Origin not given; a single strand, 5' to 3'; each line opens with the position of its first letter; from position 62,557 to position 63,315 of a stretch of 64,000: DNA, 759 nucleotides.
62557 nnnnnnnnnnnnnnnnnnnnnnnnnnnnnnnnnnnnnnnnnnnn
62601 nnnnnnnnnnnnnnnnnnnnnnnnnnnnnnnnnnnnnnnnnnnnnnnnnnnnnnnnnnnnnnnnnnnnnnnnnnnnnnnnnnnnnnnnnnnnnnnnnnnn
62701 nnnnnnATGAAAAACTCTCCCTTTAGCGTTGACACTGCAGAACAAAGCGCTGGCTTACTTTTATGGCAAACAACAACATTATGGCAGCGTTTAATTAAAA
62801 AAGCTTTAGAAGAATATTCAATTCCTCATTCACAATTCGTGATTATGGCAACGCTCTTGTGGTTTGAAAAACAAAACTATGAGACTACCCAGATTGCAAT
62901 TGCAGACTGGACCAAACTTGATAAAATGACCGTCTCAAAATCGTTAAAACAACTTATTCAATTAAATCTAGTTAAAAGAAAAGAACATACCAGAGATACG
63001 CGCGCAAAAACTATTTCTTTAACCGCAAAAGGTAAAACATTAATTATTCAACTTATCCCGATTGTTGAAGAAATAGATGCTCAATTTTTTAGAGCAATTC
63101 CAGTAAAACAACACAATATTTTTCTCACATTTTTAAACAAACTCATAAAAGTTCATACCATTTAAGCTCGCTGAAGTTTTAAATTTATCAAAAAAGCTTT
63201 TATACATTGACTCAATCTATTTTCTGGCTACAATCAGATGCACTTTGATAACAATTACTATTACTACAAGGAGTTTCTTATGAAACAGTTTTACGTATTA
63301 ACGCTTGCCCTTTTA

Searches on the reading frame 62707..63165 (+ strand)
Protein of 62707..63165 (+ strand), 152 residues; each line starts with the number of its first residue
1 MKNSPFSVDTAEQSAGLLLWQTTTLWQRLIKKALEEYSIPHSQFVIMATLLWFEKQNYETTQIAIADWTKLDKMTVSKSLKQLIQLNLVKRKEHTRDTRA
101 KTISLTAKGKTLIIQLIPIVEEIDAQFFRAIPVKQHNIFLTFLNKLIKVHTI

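Call 47: search_protein_families(library=pfam, proteins=[window:62707-63165:+], max_evalue=0.001)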
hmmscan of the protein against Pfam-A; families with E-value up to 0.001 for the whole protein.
window:62707-63165:+ (152 aa): 6 families
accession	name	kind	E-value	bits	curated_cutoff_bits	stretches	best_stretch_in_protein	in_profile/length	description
PF22381.2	Staph_reg_Sar_Rot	-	9.5e-10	38.9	27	1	28-113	1-82/85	Transcriptional regulator SarA/Rot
PF13463.12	HTH_27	-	2.9e-08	34.3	22.2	1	59-109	18-68/68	Winged helix DNA-binding domain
PF01047.28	MarR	-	7.7e-07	29.3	24.6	1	41-100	3-58/59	MarR family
PF22166.2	ArnR1-like_WHD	-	3.2e-06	27.7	26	1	45-113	13-80/90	ArnR1-like, winged-helix domain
PF12802.13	MarR_2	-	2.9e-05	24.6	27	1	50-100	11-61/61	MarR family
PF13730.12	HTH_36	-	0.00037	20.7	25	0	39-88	3-54/55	Helix-turn-helix domain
